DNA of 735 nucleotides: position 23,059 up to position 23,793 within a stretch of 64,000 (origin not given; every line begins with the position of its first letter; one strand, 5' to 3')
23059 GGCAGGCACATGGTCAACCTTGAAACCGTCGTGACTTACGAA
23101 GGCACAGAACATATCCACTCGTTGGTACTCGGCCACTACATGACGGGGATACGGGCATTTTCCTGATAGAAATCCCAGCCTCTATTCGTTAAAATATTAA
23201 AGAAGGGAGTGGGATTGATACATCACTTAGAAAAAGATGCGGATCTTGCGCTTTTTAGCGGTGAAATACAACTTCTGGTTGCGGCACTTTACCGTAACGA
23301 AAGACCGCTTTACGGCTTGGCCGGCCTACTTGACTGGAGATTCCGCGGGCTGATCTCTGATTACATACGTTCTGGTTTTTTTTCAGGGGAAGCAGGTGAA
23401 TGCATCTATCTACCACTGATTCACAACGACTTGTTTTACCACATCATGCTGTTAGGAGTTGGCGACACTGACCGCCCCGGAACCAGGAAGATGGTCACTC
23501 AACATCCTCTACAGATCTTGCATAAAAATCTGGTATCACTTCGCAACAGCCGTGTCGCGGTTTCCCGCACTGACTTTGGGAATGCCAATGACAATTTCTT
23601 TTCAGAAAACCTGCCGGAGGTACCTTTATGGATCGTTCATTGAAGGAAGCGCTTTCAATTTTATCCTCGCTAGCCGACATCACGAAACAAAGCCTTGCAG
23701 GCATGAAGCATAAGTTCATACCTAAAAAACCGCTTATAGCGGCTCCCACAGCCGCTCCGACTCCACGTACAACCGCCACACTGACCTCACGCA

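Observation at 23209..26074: Five-gene overlapping operon of unknown proteins ending in a TonB_C-like membrane protein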

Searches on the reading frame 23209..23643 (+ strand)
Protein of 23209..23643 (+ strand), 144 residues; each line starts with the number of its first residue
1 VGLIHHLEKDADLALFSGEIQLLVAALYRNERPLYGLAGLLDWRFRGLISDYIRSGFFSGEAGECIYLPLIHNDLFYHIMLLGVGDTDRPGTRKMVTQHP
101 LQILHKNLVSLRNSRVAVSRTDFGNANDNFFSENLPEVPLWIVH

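Call 3: search_protein_families(library=pfam, proteins=[window:23209-23643:+], max_evalue=1)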
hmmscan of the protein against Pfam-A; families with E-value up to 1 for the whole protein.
window:23209-23643:+ (144 aa): 1 family
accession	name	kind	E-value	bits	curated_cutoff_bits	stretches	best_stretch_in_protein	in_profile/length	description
PF02789.23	Peptidase_M17_N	-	0.00038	20.8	23.4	1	36-89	12-65/129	Cytosol aminopeptidase family, N-terminal domain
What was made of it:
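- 23215..23643 (+): O1: 142-aa stand-alone homologue of the N-terminal domain of M17 leucyl aminopeptidase (PepA). Invariant motif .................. An alternative GTG start lies at 23209. The window protein alone scores 20.8 bits, below the cut-off of 23.4 (call 3).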

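Call 4: search_protein_families(library=ncbifam, proteins=[window:23209-23643:+], max_evalue=1)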
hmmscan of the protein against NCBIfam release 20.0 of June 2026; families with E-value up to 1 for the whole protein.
window:23209-23643:+ (144 aa): 3 families
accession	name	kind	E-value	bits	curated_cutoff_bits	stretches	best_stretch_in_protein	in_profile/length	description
NF002072.0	PRK00913.1-1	equivalog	0.053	12.1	826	1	26-89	21-83/502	leucyl aminopeptidase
NF002083.0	PRK00913.3-5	equivalog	0.057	12.3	468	1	23-123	18-109/492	leucyl aminopeptidase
NF002074.0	PRK00913.1-4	equivalog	0.071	11.9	415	1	23-95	18-89/496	leucyl aminopeptidase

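Call 14: find_homologous_proteins(query=window:23209-23643:+, max_evalue=0.01)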
Query window:23209-23643:+ (144 aa): 21 proteins with E <= 0.01 among 88 candidates.
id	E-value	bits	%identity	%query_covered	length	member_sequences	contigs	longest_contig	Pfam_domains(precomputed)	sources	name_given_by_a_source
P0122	6.9e-91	320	99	99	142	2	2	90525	-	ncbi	ncbi:MAG: hypothetical protein AABZ06_01760 [Bdellovibrionota bacterium]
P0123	3.3e-39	152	51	97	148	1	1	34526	PF02789.24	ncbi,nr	ncbi:MAG: hypothetical protein IT285_02185 [Bdellovibrionales bacterium]|nr:hypothetical protein [Bd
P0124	8.3e-39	151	51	97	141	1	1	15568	PF02789.24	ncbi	-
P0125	8.5e-37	144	48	99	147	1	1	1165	-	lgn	-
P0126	3.2e-33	132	47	97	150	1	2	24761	-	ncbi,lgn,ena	-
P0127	9.1e-32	128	46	93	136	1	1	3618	-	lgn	-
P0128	3.9e-31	126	48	96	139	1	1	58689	-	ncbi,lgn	ncbi:hypothetical protein WDW86_08295 [Bdellovibrionota bacterium FG-2]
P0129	9.4e-31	124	48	83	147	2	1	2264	PF02789.24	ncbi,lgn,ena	-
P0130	1.5e-30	124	44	94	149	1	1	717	PF02789.24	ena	-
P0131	3.3e-27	113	45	94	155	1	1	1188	PF02789.24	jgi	jgi:hypothetical protein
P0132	8.6e-27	112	45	94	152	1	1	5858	-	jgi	jgi:hypothetical protein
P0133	3.9e-26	110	45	94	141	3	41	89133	PF02789.24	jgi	jgi:hypothetical protein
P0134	7.2e-26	109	47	91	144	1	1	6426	PF02789.24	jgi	jgi:hypothetical protein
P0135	3.1e-25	107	45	92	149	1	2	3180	PF02789.24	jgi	jgi:hypothetical protein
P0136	3.8e-25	106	44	94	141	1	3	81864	PF02789.24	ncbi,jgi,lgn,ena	jgi:hypothetical protein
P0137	5.8e-25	106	43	94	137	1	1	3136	PF02789.24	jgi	jgi:hypothetical protein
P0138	6.1e-25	106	43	94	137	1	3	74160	PF02789.24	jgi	jgi:hypothetical protein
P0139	4.0e-24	103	47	82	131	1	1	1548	PF02789.24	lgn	-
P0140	3.4e-22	97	34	96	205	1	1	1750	-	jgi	-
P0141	3.2e-17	81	45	69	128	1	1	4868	PF02789.24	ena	-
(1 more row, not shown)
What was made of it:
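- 23215..23643 (+): There are 21 homologues at 40-51% identity, many with precomputed PF02789 (call 14).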

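Call 16: find_encoding_contigs(protein=P0123, flank=8000, max_places=1)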
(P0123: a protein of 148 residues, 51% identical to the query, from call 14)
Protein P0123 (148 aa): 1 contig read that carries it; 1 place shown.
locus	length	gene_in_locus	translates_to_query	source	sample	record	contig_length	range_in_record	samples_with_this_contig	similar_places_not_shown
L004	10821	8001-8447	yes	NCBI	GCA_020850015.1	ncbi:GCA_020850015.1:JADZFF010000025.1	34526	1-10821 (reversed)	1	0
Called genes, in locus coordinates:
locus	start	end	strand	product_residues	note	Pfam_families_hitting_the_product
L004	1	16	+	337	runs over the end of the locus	PF08545:ACP_syn_III, PF08541:ACP_syn_III_C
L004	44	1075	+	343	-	PF00698:Acyl_transf_1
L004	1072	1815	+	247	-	PF00106:adh_short, PF08659:KR, PF23441:SDR, PF13561:adh_short_C2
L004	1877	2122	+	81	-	PF00550:PP-binding, PF14573:PP-binding_2 (weak)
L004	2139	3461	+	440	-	PF00109:ketoacyl-synt, PF02801:Ketoacyl-synt_C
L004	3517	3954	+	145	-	PF02502:LacAB_rpiB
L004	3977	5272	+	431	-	PF00464:SHMT, PF00155:Aminotran_1_2 (weak)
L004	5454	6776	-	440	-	PF13091:PLDc_2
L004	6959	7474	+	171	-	PF22811:Zn_ribbon_NrdR, PF03477:ATP-cone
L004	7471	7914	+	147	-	PF01029:NusB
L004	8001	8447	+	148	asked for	PF02789:Peptidase_M17_N (weak)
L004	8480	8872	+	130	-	-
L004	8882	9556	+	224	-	-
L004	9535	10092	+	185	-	-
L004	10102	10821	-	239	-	PF01370:Epimerase, PF16363:GDP_Man_Dehyd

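Call 17: find_encoding_contigs(protein=P0128, flank=8000, max_places=1)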
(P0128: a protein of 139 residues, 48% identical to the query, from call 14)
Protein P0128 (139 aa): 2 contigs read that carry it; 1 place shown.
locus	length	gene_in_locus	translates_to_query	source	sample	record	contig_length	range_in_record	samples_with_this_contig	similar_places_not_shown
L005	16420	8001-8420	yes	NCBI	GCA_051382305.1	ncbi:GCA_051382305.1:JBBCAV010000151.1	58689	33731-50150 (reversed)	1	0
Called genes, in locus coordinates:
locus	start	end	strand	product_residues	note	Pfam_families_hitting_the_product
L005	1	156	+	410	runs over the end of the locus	PF13173:AAA_14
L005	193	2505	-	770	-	PF00082:Peptidase_S8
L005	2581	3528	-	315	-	-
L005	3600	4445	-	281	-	PF13677:MotB_plug, PF00691:OmpA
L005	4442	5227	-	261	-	PF20560:MotA_N, PF01618:MotA_ExbB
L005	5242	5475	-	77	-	PF06289:FlbD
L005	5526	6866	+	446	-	-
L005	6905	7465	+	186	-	PF22811:Zn_ribbon_NrdR, PF03477:ATP-cone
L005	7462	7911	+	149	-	PF01029:NusB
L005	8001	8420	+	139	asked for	-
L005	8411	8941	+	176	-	-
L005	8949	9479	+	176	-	-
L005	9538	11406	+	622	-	-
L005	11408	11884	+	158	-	-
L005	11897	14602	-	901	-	PF02739:5_3_exonuc_N, PF01367:5_3_exonuc, PF01612:DNA_pol_A_exo1, PF22619:DNA_polI_exo1, PF00476:DNA_pol_A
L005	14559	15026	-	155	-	PF06271:RDD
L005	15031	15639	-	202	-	PF13580:SIS_2, PF21264:DYNC2H1_AAA_dom (weak), PF01380:SIS (weak)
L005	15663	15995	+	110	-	PF14595:Thioredoxin_9 (weak), PF00085:Thioredoxin, PF13098:Thioredoxin_2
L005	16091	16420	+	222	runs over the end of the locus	PF01618:MotA_ExbB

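Call 18: find_encoding_contigs(protein=P0133, flank=8000, max_places=1)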
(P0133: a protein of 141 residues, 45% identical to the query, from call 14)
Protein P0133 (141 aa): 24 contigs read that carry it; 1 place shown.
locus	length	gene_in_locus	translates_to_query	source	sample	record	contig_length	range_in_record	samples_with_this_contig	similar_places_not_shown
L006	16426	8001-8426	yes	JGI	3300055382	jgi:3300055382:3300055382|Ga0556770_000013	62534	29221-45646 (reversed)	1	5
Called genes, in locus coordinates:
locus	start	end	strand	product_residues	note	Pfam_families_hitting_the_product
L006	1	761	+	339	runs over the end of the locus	PF00195:Chal_sti_synt_N (weak), PF00108:Thiolase_N, PF08545:ACP_syn_III, PF08541:ACP_syn_III_C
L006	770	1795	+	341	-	PF00698:Acyl_transf_1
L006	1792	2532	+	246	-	PF00106:adh_short, PF08659:KR, PF13561:adh_short_C2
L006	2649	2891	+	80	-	PF14573:PP-binding_2 (faint), PF00550:PP-binding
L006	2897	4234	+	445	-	PF00109:ketoacyl-synt, PF02801:Ketoacyl-synt_C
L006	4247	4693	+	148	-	PF02502:LacAB_rpiB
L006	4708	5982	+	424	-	PF00464:SHMT, PF00155:Aminotran_1_2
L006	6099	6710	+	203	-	-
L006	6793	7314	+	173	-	PF22811:Zn_ribbon_NrdR, PF03477:ATP-cone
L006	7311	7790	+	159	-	PF01029:NusB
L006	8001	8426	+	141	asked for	PF02789:Peptidase_M17_N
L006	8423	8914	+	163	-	-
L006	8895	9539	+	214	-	-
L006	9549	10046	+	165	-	-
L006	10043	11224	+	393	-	PF01244:Peptidase_M19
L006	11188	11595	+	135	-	-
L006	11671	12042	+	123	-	PF01740:STAS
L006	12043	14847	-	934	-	PF02739:5_3_exonuc_N, PF01367:5_3_exonuc, PF01612:DNA_pol_A_exo1, PF22619:DNA_polI_exo1, PF00476:DNA_pol_A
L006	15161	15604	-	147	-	PF06271:RDD (faint)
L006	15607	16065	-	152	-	-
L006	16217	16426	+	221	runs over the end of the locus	PF01618:MotA_ExbB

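Call 28: find_related_loci(query=A2, collection=genome_contigs, flank=7000)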
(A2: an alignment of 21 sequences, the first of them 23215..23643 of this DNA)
Query A2 (142 aa) in genome_contigs; peptide patterns used: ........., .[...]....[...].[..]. (x = any residue, [..] = any of these).
115 stretches matched a pattern; 79 encode a relative of the query (tblastn E <= 1e-3); 79 distinct loci.
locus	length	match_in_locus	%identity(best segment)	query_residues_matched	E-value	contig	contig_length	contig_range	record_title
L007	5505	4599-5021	52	2-142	3e-50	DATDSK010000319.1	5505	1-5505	MAG TPA_asm: Bdellovibrionota bacterium isolate SMAG_U8001 k141_35320, whole genome shotgun sequence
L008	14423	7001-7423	50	2-142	5e-49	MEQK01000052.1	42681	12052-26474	MAG: Bdellovibrionales bacterium RIFOXYD1_FULL_55_31 rifoxyd1_full_scaffold_1955, whole genome shotgun sequence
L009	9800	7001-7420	51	2-141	8e-45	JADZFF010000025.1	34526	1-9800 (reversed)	MAG: Bdellovibrionales bacterium isolate SJ854 c_000000110880, whole genome shotgun sequence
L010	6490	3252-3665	50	5-142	1e-43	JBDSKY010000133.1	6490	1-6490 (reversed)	MAG: Bdellovibrionia bacterium isolate cluster1_bin.357 k127_2914915, whole genome shotgun sequence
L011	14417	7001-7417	48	3-141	3e-43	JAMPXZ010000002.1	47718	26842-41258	MAG: Oligoflexia bacterium isolate R2F_R2FSRR_metabat.55 R2F_C362, whole genome shotgun sequence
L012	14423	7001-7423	47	2-142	7e-43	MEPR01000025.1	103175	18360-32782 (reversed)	MAG: Bdellovibrionales bacterium GWB1_55_8 gwb1_scaffold_160, whole genome shotgun sequence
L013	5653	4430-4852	49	2-142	1e-41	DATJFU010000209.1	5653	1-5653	MAG TPA_asm: Bdellovibrionota bacterium isolate SMAG_U15468 k141_10518856, whole genome shotgun sequence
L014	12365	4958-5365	47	5-140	1e-40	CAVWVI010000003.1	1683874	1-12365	MAG: Oligoflexia bacterium isolate MFD09671.bin.1.114 genome assembly, contig: contig_52851, whole genome shotgun sequen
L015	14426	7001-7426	44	5-142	5e-39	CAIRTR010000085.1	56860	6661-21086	MAG: Oligoflexia bacterium isolate Kiruna3_bin-3974 genome assembly, contig: bin-3974:085/323, whole genome shotgun sequ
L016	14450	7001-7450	45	3-142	9e-39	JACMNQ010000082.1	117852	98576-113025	MAG: Oligoflexia bacterium isolate LF-bin-178 FL-bin-178-contig-k141_2882017, whole genome shotgun sequence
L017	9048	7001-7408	47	5-141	6e-38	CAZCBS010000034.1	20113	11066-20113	MAG TPA_asm: uncultured Bacteriovoracaceae bacterium isolate binchicken_co185_82 genome assembly, contig: NODE_3616_leng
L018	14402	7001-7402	48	5-142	2e-37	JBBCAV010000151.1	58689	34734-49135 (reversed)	Bdellovibrionota bacterium FG-2 24156C00151.1, whole genome shotgun sequence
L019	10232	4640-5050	46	5-141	7e-37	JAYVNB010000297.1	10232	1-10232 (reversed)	MAG: Bacteriovoracaceae bacterium isolate GL65_DN_concoct_128 GL65_DN_concoct_128_296, whole genome shotgun sequence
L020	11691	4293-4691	44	8-140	7e-37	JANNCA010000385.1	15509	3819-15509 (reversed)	MAG: Oligoflexia bacterium isolate OTE_78_metabat_250 OTE_78_k141_3041138, whole genome shotgun sequence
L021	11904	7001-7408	44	5-140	2e-36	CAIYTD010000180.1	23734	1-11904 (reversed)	MAG: Oligoflexia bacterium isolate Umea1_bin-2153 genome assembly, contig: bin-2153:180/400, whole genome shotgun sequen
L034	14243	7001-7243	41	2-83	4e-14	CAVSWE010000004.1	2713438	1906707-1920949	MAG: uncultured delta proteobacterium isolate MFD05705.bin.2.131 genome assembly, contig: contig_27161, whole genome sho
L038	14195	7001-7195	42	19-83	2e-13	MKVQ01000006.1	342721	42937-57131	MAG: Myxococcales bacterium 68-20 scnpilot_expt_750_bf_scaffold_121, whole genome shotgun sequence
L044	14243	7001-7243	40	19-96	7e-13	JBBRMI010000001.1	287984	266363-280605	MAG: Polyangiales bacterium isolate La1_metabat2.022 LA1C_B2.022_k141_3572462L_287984_cov_30.3429, whole genome shotgun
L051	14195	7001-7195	42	19-83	2e-12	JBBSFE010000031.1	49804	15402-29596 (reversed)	MAG: Polyangiales bacterium isolate LS1_sbin.79 LS1_sbin.79_K_165013_L_49804_cov_13.9954, whole genome shotgun sequence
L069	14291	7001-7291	30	19-117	5e-11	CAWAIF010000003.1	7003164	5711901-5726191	MAG: uncultured delta proteobacterium isolate MFD02416.bin.1.98 genome assembly, contig: contig_8404, whole genome shotg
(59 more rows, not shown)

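Call 40: search_solved_structures(query=A2, max_evalue=10, show_alignments=2)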
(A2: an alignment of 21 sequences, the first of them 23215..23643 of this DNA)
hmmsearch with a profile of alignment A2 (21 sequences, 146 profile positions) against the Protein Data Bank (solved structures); distinct sequences matched with E-value up to 10: 7.
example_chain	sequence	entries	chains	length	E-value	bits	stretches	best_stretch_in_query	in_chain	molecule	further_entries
3h8e_A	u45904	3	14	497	1.4e-05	27.8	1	24-137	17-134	Cytosol aminopeptidase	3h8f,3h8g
8pz0_A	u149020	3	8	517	8.7e-05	25.3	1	48-101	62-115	Probable cytosol aminopeptidase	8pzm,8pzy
1gyt_A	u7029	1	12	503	0.00031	23.5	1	32-98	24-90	CYTOSOL AMINOPEPTIDASE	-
6ome_A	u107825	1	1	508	0.57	12.9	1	60-115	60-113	Probable cytosol aminopeptidase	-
7ui6_A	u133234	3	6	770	0.71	12.6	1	52-92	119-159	Xylosyl- and glucuronyltransferase LARGE1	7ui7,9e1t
3jru_B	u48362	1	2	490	0.9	12.3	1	23-97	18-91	Probable cytosol aminopeptidase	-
6tba_3A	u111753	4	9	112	1.7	11.4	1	42-103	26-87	Uncharacterized protein | Stopper protein Rcc01689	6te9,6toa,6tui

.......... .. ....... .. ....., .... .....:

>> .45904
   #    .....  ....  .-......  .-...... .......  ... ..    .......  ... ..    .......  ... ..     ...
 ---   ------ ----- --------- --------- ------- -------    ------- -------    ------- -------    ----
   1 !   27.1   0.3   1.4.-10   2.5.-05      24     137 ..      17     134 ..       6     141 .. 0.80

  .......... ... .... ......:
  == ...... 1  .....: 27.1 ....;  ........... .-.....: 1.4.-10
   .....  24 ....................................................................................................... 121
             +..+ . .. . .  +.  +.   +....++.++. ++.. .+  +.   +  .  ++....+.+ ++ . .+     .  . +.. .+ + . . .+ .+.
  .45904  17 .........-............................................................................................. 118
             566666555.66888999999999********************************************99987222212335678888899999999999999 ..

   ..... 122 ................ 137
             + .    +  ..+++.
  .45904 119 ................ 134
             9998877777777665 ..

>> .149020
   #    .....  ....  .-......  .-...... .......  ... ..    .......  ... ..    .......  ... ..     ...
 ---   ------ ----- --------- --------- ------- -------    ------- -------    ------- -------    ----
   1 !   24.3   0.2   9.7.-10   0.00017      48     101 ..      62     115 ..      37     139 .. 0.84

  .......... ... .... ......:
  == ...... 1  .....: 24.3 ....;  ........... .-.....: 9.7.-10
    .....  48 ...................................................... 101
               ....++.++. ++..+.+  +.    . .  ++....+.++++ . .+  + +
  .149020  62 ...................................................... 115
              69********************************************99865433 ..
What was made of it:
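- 23215..23643 (+): The family profile against PDB hits the PepA N-domain 3h8e (E=1.4e-5, residues 24-137 against 17-134) and 1gyt (3e-4) (call 40).
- On M17 leucyl aminopeptidase (O1): The family profile against PepA structures gives E=1.4e-5 (call 40).
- O1 is homologous to the PepA N-domain (call 40).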

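Call 42: search_protein_families(library=pfam, proteins=[L044:4768-5964:+, L044:6005-6502:+, L044:6506-6940:+, L044:6947-7462:+, L044:7479-8447:+, L044:8834-9388:+, L044:9695-10399:+, L069:6513-6947:+, L069:7012-8337:+, L069:8350-9267:+], max_evalue=0.01)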
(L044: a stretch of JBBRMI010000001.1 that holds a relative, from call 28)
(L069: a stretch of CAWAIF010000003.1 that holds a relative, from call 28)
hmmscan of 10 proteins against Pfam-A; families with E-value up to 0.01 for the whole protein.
L044:4768-5964:+ (398 aa): 2 families
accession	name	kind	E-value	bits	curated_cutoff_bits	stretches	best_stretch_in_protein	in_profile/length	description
PF00926.24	DHBP_synthase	-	3.1e-80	268.7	26.4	1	23-213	4-191/191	3,4-dihydroxy-2-butanone 4-phosphate synthase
PF00925.25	GTP_cyclohydro2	-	1.7e-31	109.5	23.3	1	229-392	6-165/165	GTP cyclohydrolase II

L044:6005-6502:+ (165 aa): 1 family
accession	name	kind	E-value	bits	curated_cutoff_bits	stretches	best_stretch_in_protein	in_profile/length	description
PF00885.24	DMRL_synthase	-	7e-57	191.7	26.7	1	20-156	2-137/139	6,7-dimethyl-8-ribityllumazine synthase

L044:6506-6940:+ (144 aa): 1 family
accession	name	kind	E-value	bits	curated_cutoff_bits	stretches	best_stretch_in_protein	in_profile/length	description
PF01029.23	NusB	-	9.4e-39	133.3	23.1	1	6-130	2-132/133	NusB family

L044:6947-7462:+ (171 aa): 1 family
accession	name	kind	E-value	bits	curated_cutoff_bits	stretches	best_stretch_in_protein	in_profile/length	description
PF02789.23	Peptidase_M17_N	-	2e-12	47.6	23.4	1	35-119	13-97/129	Cytosol aminopeptidase family, N-terminal domain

L044:7479-8447:+ (322 aa): 0 families

L044:8834-9388:+ (184 aa): 0 families

L044:9695-10399:+ (234 aa): 0 families

L069:6513-6947:+ (144 aa): 1 family
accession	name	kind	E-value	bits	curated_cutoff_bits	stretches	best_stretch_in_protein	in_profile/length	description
PF01029.23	NusB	-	4.6e-36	124.6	23.1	1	7-130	3-132/133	NusB family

L069:7012-8337:+ (441 aa): 0 families

L069:8350-9267:+ (305 aa): 0 families
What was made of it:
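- Checked: O1 does have a recognisable domain, Peptidase_M17_N, seen at family level (calls 14, 40, 42).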

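Call 51: search_protein_families(library=pfam, proteins=[L005:9538-11406:+, L005:11408-11884:+, L006:11188-11595:+, L004:8480-8872:+, P0140], max_evalue=0.01)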
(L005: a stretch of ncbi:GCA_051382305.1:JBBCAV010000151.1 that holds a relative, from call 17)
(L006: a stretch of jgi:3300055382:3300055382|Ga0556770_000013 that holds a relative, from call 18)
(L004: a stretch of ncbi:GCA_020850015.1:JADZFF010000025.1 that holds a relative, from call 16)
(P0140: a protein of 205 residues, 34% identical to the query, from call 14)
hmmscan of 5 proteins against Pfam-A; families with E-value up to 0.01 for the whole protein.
L005:9538-11406:+ (622 aa): 0 families

L005:11408-11884:+ (158 aa): 0 families

L006:11188-11595:+ (135 aa): 2 families
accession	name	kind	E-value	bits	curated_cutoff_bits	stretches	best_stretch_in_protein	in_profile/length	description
PF09723.15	Zn_ribbon_8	-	0.0002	21.7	34.4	1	99-126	8-34/41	Zinc ribbon domain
PF01258.23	zf-dskA_traR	-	0.0061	17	24.9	0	97-126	4-32/36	Prokaryotic dksA/traR C4-type zinc finger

L004:8480-8872:+ (130 aa): 0 families

P0140 (205 aa): 1 family
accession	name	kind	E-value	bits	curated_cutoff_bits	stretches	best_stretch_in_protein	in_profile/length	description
PF02789.23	Peptidase_M17_N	-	0.0051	17.2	23.4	0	27-71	1-44/129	Cytosol aminopeptidase family, N-terminal domain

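Call 77: find_encoding_contigs(protein=P0122, flank=3000, max_places=4)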
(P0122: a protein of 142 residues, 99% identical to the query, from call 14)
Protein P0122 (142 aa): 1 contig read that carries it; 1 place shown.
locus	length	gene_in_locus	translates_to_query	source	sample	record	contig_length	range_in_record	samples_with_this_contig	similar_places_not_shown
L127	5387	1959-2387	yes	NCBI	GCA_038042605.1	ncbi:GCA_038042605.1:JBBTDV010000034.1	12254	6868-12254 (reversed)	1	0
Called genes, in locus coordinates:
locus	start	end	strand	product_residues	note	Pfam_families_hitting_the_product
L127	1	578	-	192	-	PF08240:ADH_N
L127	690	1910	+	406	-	PF02771:Acyl-CoA_dh_N, PF02770:Acyl-CoA_dh_M, PF00441:Acyl-CoA_dh_1, PF08028:Acyl-CoA_dh_2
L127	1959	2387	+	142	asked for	-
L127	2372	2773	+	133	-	-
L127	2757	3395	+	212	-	-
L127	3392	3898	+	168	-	-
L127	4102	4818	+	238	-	PF13103:TonB_2 (weak)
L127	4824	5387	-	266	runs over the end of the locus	-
